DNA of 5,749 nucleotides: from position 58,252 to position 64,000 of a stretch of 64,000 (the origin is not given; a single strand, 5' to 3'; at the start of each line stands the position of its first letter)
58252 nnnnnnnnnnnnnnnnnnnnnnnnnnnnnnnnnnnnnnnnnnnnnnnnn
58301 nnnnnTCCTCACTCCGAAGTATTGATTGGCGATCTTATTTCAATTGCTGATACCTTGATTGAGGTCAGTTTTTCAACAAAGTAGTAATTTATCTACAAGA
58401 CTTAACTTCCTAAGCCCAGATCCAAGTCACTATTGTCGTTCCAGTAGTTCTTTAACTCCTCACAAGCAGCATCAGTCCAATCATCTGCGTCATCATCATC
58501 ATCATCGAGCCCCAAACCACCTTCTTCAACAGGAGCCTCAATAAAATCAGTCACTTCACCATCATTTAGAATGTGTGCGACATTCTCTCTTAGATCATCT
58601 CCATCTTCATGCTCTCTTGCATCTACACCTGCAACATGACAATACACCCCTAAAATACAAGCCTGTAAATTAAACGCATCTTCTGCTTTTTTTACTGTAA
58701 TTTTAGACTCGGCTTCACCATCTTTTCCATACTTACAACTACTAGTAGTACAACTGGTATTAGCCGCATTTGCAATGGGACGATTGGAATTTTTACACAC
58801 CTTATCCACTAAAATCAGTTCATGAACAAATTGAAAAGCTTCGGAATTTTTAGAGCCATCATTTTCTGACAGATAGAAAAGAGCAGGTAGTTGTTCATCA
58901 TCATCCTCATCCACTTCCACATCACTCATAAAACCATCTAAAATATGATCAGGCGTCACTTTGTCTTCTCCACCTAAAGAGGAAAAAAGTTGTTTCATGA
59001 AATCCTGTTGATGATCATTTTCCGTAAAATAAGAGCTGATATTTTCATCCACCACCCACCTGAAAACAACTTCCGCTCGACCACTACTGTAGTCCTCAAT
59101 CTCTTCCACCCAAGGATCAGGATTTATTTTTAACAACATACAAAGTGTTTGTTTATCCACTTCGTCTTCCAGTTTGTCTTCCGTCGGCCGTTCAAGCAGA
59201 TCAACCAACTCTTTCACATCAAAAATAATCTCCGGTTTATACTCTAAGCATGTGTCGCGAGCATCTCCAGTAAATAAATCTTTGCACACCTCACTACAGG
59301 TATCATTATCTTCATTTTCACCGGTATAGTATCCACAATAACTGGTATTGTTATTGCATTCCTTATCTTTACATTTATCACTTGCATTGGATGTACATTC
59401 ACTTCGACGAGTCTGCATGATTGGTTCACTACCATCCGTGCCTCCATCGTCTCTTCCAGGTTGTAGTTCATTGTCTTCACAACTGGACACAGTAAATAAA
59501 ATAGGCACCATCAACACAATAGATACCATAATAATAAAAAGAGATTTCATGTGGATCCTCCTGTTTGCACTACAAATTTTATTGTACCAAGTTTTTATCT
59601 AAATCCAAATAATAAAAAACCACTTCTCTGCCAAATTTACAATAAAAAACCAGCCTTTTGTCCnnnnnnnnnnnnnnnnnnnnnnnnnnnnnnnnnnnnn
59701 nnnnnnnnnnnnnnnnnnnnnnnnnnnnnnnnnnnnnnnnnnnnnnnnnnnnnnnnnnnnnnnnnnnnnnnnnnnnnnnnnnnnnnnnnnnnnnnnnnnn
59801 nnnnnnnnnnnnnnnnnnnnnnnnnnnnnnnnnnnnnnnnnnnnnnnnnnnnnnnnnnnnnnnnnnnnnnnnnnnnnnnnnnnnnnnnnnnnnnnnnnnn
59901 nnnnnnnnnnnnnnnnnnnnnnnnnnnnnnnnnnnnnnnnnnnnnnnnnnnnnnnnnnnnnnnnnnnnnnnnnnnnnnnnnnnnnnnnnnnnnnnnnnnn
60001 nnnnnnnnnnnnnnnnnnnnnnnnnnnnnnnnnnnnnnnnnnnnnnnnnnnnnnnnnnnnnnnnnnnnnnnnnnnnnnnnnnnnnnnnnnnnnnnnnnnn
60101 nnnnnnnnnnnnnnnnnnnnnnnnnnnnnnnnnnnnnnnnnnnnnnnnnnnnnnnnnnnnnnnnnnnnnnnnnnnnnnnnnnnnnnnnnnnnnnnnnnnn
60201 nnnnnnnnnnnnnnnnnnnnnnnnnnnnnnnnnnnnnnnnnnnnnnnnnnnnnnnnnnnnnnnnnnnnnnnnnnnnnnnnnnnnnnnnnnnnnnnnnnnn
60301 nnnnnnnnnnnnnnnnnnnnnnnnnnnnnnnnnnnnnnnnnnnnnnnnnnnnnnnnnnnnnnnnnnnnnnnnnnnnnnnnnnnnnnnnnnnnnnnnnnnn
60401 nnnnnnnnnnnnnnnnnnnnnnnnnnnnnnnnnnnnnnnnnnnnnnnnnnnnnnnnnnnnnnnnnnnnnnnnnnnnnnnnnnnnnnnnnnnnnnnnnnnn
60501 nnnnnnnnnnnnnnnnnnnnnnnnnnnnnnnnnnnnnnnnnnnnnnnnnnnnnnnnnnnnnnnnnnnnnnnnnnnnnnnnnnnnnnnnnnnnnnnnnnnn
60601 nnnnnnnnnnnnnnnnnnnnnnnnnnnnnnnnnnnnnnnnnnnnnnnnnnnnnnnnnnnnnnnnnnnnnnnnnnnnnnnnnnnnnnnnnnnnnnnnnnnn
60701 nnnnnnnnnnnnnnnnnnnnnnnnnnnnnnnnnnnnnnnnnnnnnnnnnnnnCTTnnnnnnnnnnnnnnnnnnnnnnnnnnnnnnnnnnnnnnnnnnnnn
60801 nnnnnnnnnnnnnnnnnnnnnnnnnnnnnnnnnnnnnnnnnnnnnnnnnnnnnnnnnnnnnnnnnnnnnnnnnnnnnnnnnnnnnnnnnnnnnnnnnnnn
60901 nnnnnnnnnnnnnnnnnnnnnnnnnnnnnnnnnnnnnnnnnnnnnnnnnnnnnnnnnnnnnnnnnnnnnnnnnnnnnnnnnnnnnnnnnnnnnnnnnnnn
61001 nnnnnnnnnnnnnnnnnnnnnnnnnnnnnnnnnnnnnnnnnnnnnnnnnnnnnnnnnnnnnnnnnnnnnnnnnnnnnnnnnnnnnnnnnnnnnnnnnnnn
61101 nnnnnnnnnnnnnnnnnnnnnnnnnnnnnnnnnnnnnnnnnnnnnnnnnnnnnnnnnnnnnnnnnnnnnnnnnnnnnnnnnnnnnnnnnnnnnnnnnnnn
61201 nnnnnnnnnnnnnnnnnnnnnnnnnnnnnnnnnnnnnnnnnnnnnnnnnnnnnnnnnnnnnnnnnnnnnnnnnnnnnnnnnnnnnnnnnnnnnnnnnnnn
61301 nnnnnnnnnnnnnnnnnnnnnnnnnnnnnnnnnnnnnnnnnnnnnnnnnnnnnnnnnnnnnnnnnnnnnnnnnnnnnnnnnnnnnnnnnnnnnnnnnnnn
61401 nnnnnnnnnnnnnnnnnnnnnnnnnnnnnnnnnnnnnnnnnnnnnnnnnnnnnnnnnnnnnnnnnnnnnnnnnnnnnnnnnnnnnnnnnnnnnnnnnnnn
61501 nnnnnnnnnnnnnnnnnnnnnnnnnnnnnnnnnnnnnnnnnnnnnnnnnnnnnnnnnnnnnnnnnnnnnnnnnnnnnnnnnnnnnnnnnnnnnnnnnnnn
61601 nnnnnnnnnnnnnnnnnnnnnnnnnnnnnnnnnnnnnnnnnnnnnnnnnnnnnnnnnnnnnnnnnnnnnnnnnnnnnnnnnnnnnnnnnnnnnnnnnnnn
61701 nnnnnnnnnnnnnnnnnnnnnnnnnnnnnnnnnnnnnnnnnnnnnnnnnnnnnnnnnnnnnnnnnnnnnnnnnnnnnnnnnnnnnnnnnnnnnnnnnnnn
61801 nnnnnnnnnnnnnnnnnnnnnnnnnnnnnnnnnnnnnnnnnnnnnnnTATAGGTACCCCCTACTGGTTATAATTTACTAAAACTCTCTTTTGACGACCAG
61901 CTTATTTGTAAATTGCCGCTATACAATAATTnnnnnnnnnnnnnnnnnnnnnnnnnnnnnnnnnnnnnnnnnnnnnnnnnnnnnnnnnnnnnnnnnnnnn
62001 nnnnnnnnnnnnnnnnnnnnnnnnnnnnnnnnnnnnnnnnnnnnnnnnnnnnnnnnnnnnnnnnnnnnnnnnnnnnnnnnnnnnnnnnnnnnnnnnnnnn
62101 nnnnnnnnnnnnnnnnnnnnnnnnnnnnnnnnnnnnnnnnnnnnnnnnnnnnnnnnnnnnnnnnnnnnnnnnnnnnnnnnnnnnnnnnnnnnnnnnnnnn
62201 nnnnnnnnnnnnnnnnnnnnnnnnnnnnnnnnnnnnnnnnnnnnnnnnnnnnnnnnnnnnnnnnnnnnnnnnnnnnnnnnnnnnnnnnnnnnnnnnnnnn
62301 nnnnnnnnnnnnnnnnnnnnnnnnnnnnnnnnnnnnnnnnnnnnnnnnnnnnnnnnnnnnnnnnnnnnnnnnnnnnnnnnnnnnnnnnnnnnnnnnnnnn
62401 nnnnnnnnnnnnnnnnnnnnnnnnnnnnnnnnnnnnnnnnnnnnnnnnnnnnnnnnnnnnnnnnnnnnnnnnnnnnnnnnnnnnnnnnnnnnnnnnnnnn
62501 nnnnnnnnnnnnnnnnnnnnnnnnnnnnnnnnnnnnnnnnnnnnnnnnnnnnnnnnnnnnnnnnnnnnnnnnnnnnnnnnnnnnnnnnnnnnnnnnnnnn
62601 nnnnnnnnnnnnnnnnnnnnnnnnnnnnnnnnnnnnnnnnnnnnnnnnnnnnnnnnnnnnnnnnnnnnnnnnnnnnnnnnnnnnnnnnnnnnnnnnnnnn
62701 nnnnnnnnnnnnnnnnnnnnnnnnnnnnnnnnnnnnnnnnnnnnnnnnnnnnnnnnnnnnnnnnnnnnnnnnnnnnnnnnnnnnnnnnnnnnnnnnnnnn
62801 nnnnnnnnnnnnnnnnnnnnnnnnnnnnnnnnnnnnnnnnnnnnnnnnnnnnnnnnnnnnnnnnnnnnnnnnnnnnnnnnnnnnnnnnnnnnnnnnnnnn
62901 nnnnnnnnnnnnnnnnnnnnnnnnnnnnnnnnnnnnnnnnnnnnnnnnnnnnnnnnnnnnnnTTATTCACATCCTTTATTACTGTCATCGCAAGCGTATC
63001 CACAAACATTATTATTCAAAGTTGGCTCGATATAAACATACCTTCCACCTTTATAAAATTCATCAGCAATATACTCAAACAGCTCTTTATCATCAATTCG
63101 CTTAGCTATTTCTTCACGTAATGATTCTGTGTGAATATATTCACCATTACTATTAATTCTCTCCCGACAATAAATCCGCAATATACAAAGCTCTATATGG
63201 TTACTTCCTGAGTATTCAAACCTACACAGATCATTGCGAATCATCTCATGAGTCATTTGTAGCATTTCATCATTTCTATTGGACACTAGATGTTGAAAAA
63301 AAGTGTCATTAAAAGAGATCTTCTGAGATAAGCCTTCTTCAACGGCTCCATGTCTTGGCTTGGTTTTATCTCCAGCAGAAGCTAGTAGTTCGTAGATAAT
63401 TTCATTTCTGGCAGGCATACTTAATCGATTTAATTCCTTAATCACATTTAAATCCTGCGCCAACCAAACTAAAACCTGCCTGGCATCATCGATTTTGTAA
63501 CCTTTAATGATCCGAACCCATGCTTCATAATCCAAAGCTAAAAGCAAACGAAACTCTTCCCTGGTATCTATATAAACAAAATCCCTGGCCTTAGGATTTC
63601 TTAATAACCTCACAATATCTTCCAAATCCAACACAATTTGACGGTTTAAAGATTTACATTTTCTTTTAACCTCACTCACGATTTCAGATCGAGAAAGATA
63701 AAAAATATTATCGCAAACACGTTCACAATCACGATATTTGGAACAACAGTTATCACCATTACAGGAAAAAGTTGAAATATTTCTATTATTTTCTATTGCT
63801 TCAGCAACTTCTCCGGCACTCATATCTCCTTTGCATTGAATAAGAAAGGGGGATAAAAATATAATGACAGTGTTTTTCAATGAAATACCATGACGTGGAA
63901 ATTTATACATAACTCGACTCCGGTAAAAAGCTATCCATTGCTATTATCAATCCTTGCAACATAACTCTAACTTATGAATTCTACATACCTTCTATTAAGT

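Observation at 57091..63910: Six tandem paralogues of an unrecognised Cys-rich putative lipoprotein family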

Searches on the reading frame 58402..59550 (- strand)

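Call 3: search_protein_families(library=pfam, proteins=[window:58402-59550:-], max_evalue=1)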
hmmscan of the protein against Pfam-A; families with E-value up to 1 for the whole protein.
window:58402-59550:- (382 aa): 0 families

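Call 4: search_protein_families(library=ncbifam, proteins=[window:58402-59550:-], max_evalue=1)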
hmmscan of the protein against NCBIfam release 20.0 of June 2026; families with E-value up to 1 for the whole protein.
window:58402-59550:- (382 aa): 1 family
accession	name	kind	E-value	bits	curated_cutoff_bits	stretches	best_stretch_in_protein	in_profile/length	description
NF045871.1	MBA_Nterm_para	domain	0.34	10.6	55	1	2-30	5-33/132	MBA family surface membrane protein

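Call 10: search_protein_families(library=padloc, proteins=[window:58402-59550:-], max_evalue=1)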
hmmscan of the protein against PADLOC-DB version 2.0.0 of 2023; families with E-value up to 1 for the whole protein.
window:58402-59550:- (382 aa): 0 families

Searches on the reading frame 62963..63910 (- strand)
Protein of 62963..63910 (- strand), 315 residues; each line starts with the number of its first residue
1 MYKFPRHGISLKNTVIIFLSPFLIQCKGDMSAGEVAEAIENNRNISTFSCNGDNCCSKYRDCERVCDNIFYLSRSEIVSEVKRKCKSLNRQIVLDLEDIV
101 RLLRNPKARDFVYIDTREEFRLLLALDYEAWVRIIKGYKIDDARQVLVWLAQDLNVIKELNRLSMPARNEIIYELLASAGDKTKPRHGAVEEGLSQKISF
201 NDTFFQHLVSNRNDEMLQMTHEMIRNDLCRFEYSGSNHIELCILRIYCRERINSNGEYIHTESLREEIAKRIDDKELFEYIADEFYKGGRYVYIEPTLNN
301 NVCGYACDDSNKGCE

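Call 3: search_protein_families(library=pfam, proteins=[window:62963-63910:-], max_evalue=1)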
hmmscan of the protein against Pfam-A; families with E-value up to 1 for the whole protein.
window:62963-63910:- (315 aa): 0 families

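Call 4: search_protein_families(library=ncbifam, proteins=[window:62963-63910:-], max_evalue=1)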
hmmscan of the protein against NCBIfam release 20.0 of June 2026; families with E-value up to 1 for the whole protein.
window:62963-63910:- (315 aa): 1 family
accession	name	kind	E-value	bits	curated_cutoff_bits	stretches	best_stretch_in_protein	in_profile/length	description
NF007383.0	PRK09902.1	equivalog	0.056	12.9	235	1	152-268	68-181/216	lipopolysaccharide kinase InaA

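Call 10: search_protein_families(library=padloc, proteins=[window:62963-63910:-], max_evalue=1)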
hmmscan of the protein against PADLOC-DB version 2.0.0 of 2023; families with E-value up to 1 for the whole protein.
window:62963-63910:- (315 aa): 0 families

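Call 17: find_encoding_contigs(protein=window:62963-63910:-, flank=10000, max_places=6)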
Protein window:62963-63910:- (315 aa): 1 contig read that carries it; 1 place shown.
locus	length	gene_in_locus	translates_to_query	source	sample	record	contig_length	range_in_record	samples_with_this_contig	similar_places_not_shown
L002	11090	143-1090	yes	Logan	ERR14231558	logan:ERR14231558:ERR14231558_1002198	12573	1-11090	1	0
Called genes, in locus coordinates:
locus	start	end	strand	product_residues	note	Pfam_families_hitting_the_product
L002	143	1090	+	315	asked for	-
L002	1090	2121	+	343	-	-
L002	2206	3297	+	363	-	-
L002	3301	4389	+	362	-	-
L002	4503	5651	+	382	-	-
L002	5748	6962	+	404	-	-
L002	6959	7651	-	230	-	PF16697:Yop-YscD_cpl, PF00498:FHA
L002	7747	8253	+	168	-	PF01250:Ribosomal_S6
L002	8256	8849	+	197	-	PF01281:Ribosomal_L9_N, PF03948:Ribosomal_L9_C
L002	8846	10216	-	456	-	PF00772:DnaB, PF13481:AAA_25, PF03796:DnaB_C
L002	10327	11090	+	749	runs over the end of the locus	?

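Call 62: search_solved_structures(query=A4, max_evalue=10)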
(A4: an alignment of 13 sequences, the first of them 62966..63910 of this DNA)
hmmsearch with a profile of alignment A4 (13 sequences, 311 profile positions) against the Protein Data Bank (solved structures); distinct sequences matched with E-value up to 10: 4.
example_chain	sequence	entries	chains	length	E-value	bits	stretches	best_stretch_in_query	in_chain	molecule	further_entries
6nu2_AQ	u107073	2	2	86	0.24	13.7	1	28-78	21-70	28S ribosomal protein S21, mitochondrial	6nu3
2b8m_A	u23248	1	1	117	0.92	11.8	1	249-300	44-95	Hypothetical protein MJ0764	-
4dzj_A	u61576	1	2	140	1.1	11.6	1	128-188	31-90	Gene 1 protein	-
4dzp_A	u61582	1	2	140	1.1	11.6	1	127-188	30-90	Gene 1 protein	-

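Call 71: predict_structure(alignment_id=A5)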
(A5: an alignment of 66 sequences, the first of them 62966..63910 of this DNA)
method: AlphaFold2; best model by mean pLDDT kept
length: 315 residues; sequences in the alignment: 66
mean_pLDDT: 90.3   pTM: 0.86
mean pLDDT of the five models: 90.3, 90.2, 89.4, 87.8, 87.6
residues with pLDDT >= 90: 238; 70-90: 41; 50-70: 35; < 50: 1
segments of 3 or more residues with pLDDT < 50: none
pLDDT, mean of each block of 10 residues (from residue 1): 57 57 67 95 84 94 97 86 96 98 98 97 97 97 98 98 98 98 95 96 98 98 96 79 96 89 97 96 78 79 90 84
secondary structure, 60 per line:
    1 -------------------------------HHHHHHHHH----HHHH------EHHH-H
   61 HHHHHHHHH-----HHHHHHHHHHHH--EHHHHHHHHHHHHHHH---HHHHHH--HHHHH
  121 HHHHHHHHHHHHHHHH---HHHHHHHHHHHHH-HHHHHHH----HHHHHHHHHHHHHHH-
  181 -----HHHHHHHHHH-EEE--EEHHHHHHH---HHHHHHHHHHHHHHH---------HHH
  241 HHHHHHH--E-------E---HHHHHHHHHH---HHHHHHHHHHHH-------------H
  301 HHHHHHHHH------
elements in order: H32-40 H45-48 H60-69 H75-86 H90-104 H108-113 H116-136 H140-152 H154-160 H165-179 H186-195 E197-199 H204-210 H214-228 H238-247 H262-271 H275-286 H300-309

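Call 73: fold_search(model_id=the predicted structure, library=pdb)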
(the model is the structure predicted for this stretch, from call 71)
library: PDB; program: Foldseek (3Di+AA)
matches with E <= 10: 225; with E <= 0.001: 0
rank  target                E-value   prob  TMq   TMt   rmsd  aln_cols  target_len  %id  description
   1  8a22_AO               2.5e-01  0.23  0.16  0.15  15.7       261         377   11  Structure of the mitochondrial ribosome from Polytomella magna (released 2022-11-16)
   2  6ixp_A                2.8e-01  0.11  0.14  0.12  20.3       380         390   10  Structure of Myo2-GTD in complex with Mmr1 (released 2019-03-06)
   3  4cqo_A                3.1e-01  0.18  0.17  0.12  15.7       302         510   14  Structure of the human CNOT1 superfamily homology domain in complex with a Nanos1 peptide (released 2014-04-23)
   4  6ixp_D                5.1e-01  0.08  0.13  0.12  20.3       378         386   10  Structure of Myo2-GTD in complex with Mmr1 (released 2019-03-06)
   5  6noh_A                6.6e-01  0.11  0.17  0.15  14.4       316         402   10  Crystal structure of FBF-2 repeat 5 mutant (C363S, R364Y, Q367S) in complex with 8-nt RNA (released 2019-01-30)
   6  4d0p                  7.2e-01  0.25  0.19  0.17  12.1       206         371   14  Crystal structure of human CSN4 (released 2014-07-23)
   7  9pn0_A                7.2e-01  0.16  0.18  0.05  15.6       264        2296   11  Structure of HTTQ23-HAP40 complex bound to macrocycles HHD3, HD4 and HL2 (released 2025-08-20)
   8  2f6h                  7.8e-01  0.09  0.15  0.13  17.6       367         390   11  Myosin V cargo binding domain (released 2006-02-07)
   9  1m1e_A                8.9e-01  0.11  0.16  0.12  16.1       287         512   13  Beta-catenin armadillo repeat domain bound to ICAT (released 2002-10-16)
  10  9i05_Xv               8.9e-01  0.06  0.13  0.12  16.3       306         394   12  Cryo-EM structure of the large subunit of the mitochondrial ribosome from Toxoplasma gondii (released 2025-06-11)
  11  5jhq_D                1.0e+00  0.08  0.15  0.12  16.6       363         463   10  ARCs 1-3 of human Tankyrase-1 bound to a peptide derived from IRAP (released 2016-09-21)
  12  6v8o_N                1.1e+00  0.12  0.20  0.17  21.4       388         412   12  RSC core (released 2020-01-15)
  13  4cqo_C                1.1e+00  0.09  0.16  0.12  14.7       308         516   13  Structure of the human CNOT1 superfamily homology domain in complex with a Nanos1 peptide (released 2014-04-23)
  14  4ct4_C                1.1e+00  0.13  0.19  0.22  13.2       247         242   12  CNOT1 MIF4G domain - DDX6 complex (released 2014-05-07)
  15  9sdx_C                1.1e+00  0.13  0.17  0.11  15.7       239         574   15  Structure of RBR binding E2 variant crosslinked with NEDD8-CUL5-RBX2 bound ARIH2 and Ub (released 2025-12-24)
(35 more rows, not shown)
